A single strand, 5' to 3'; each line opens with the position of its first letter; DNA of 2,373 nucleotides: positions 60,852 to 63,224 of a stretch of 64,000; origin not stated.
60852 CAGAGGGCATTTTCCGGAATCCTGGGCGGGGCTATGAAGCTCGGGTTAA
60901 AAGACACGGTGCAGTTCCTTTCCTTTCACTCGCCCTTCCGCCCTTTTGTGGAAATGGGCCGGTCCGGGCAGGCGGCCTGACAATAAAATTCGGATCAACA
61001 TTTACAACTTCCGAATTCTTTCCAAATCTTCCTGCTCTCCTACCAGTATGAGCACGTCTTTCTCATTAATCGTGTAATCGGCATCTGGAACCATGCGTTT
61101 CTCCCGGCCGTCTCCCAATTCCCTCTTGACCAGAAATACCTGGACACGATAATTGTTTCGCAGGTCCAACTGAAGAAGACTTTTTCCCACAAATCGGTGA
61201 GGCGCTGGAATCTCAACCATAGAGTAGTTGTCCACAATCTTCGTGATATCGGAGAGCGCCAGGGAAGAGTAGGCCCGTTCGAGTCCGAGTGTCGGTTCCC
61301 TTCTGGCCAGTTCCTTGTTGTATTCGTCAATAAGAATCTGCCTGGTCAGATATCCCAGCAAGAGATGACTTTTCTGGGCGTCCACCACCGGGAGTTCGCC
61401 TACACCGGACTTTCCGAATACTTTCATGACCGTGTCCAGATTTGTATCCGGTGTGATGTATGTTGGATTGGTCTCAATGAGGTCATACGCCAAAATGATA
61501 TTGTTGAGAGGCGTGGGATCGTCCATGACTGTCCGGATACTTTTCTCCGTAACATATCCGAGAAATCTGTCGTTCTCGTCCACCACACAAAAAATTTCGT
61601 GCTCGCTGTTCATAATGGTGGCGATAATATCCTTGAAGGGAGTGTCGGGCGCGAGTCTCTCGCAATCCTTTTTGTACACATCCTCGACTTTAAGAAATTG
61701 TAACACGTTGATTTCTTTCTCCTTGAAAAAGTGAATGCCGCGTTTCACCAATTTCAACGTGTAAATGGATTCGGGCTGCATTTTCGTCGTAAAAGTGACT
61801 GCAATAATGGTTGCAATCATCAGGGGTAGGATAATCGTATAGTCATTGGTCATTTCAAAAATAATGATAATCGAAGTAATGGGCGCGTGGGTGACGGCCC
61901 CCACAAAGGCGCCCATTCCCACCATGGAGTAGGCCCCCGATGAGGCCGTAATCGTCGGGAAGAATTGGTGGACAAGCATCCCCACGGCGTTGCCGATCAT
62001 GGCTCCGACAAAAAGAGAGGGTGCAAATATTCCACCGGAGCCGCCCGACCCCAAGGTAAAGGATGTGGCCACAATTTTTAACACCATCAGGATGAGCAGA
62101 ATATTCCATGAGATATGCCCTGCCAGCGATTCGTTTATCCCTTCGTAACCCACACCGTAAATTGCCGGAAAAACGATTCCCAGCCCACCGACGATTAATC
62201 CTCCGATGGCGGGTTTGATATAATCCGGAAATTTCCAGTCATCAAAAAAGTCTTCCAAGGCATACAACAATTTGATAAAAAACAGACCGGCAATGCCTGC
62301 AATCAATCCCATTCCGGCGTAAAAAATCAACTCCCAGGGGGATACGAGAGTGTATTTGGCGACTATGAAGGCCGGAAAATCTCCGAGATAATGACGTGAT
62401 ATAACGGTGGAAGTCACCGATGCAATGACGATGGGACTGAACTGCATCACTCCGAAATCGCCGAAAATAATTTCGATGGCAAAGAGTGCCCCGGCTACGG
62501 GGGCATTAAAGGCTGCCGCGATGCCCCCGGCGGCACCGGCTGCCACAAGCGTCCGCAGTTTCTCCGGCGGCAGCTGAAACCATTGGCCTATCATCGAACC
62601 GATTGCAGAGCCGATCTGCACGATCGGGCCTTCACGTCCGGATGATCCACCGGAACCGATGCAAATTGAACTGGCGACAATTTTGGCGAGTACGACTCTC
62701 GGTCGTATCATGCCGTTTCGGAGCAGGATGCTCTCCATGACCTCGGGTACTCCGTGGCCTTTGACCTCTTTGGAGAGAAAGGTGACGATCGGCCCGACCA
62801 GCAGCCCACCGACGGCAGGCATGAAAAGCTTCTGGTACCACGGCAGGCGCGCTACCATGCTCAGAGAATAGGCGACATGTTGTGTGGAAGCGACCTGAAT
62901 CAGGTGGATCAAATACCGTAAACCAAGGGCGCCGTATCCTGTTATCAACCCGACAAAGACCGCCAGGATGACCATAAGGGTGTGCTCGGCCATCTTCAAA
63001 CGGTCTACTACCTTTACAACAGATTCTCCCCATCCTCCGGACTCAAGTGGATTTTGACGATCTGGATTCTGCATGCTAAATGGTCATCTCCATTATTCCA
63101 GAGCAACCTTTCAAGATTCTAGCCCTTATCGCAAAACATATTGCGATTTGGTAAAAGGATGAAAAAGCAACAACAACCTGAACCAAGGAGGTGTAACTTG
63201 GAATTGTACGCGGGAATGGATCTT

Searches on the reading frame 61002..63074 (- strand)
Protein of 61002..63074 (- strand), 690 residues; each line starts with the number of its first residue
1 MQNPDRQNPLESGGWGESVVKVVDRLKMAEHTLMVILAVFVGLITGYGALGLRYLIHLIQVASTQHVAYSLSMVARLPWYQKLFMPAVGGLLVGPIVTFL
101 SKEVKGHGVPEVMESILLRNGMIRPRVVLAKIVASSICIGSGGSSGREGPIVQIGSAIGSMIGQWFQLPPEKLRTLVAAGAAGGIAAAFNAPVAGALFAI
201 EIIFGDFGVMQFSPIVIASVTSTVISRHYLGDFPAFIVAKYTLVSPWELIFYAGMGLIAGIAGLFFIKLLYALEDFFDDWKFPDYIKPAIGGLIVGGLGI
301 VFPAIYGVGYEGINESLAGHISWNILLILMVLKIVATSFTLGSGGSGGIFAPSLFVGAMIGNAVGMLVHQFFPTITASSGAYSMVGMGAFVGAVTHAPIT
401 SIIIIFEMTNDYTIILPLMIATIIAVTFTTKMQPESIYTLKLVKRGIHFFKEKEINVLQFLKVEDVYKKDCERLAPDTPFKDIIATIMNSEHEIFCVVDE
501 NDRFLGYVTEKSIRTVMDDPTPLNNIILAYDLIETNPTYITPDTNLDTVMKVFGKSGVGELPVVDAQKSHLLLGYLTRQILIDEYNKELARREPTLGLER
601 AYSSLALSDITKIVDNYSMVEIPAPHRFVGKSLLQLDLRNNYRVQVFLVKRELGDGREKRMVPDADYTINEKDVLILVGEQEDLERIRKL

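Call 85: search_protein_families(library=pfam, proteins=[window:61002-63074:-], max_evalue=0.001)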
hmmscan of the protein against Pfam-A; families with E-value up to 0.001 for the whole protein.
window:61002-63074:- (690 aa): 3 families
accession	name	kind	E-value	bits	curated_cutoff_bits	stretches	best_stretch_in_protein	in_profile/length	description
PF00654.25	Voltage_CLC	-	5.7e-109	364.9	24.8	1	89-428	1-344/346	Voltage gated chloride channel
PF00571.33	CBS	-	7.7e-15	55.4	24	2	463-517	1-55/57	CBS domain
PF02080.26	TrkA_C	-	7.1e-12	45.5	27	1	620-690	4-69/71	TrkA-C domain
